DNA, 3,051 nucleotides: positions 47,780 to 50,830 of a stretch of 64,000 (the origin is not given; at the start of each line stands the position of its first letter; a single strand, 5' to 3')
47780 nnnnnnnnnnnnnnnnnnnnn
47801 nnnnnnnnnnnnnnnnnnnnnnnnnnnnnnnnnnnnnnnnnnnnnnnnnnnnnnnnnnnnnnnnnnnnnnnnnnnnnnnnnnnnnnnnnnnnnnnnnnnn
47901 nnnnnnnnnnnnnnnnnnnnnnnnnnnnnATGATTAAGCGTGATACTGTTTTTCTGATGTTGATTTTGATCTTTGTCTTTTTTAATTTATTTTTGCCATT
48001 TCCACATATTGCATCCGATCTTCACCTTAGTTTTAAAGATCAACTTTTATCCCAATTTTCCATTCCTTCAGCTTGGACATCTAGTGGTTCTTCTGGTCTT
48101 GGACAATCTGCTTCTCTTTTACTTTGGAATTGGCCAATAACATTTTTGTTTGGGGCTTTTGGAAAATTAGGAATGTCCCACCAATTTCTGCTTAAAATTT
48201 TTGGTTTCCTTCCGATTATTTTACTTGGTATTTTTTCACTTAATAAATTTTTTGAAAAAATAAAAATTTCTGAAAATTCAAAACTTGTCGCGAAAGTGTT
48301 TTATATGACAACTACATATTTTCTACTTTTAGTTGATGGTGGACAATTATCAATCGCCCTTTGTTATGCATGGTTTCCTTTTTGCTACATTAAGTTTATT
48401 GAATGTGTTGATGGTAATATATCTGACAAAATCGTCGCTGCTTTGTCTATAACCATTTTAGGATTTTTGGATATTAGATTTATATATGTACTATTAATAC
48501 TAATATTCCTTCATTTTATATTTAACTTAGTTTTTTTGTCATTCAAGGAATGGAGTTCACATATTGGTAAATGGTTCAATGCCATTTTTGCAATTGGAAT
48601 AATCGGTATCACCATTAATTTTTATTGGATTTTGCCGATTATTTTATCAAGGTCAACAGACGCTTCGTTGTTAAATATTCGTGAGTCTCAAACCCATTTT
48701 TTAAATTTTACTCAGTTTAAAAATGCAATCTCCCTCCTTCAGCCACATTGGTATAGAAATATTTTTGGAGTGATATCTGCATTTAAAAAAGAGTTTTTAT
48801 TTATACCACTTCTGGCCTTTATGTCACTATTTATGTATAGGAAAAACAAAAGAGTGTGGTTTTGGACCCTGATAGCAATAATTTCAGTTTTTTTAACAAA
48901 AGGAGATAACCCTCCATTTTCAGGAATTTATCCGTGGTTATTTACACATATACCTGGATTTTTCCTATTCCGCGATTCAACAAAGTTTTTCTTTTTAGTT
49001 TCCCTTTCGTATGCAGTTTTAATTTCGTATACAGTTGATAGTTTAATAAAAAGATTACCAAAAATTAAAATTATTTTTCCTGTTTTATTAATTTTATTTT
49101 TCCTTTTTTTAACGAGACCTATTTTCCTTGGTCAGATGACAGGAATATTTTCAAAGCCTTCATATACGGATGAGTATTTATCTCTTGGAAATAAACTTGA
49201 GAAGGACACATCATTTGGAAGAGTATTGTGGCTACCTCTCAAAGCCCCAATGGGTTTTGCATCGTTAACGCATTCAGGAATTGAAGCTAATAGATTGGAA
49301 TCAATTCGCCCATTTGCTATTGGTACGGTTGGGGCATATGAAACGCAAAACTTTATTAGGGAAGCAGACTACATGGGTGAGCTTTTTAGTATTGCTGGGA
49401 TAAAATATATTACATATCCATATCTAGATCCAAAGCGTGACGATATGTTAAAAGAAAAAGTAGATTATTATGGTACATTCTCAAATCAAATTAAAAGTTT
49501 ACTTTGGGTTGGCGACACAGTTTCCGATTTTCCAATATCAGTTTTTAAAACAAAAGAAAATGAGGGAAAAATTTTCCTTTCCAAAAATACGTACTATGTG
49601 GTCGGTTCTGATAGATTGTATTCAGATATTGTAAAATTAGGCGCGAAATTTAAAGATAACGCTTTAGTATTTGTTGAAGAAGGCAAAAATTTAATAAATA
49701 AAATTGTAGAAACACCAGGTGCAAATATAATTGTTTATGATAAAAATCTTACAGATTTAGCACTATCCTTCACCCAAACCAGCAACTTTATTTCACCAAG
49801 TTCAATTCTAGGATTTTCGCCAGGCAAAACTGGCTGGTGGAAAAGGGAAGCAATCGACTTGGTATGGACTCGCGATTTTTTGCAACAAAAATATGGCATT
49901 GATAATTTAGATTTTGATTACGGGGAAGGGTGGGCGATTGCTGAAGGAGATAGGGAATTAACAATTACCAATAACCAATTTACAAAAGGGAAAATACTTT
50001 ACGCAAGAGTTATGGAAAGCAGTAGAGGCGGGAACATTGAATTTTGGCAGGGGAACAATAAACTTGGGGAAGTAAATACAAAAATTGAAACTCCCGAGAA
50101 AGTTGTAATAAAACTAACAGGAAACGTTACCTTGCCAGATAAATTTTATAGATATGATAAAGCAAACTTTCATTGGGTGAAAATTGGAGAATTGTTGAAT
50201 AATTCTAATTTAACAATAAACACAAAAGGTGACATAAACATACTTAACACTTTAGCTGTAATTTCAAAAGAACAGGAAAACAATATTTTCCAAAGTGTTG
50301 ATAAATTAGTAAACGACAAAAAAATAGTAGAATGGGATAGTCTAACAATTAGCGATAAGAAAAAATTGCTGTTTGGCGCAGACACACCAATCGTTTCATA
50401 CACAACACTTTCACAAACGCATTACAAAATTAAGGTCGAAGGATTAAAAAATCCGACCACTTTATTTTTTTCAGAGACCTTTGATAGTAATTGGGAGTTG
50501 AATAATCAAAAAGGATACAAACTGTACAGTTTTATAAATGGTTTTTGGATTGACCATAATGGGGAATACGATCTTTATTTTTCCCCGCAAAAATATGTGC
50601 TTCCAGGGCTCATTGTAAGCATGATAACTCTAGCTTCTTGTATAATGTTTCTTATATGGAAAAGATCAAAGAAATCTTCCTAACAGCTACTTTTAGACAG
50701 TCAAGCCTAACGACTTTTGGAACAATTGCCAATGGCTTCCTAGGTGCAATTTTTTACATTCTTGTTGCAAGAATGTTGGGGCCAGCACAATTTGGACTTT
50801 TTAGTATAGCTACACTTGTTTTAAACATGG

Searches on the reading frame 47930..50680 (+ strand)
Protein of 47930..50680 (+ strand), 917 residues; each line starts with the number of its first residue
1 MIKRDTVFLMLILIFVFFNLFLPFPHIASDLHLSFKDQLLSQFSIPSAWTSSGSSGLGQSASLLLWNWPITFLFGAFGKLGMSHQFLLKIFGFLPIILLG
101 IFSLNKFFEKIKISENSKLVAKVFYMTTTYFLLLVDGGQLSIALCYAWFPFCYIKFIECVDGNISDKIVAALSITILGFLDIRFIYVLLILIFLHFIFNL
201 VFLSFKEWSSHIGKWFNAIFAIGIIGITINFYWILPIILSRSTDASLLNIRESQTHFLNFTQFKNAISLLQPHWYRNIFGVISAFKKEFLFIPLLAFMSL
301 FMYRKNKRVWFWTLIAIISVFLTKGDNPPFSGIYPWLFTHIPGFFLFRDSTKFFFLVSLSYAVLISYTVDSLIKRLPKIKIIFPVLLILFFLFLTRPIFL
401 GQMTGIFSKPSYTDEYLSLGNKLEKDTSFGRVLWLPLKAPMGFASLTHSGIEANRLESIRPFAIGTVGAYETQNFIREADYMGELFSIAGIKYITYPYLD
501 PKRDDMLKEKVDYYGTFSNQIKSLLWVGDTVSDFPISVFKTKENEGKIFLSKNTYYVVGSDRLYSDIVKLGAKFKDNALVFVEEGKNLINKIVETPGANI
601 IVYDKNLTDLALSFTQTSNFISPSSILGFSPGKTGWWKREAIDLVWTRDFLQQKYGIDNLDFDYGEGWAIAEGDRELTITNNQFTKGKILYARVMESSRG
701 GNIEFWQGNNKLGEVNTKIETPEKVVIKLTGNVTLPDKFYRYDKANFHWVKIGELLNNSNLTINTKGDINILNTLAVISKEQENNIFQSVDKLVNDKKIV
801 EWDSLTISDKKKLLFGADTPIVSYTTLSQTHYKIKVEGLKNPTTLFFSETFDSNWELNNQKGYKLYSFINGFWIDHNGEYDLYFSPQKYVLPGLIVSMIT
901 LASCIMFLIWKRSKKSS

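Call 9: search_protein_families(library=pfam, proteins=[window:47930-50680:+], max_evalue=0.001)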
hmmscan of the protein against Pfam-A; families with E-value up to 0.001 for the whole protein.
window:47930-50680:+ (917 aa): 0 families

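Call 79: search_protein_families(library=ncbifam, proteins=[window:47930-50680:+], max_evalue=0.00001)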
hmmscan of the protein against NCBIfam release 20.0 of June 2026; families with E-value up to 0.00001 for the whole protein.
window:47930-50680:+ (917 aa): 1 family
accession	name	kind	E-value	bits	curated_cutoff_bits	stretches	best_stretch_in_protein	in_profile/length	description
NF053599.1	transp_MmpA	equivalog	5.6e-09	35.1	210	1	297-440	263-403/543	MmpA family trehalose lipid delivery protein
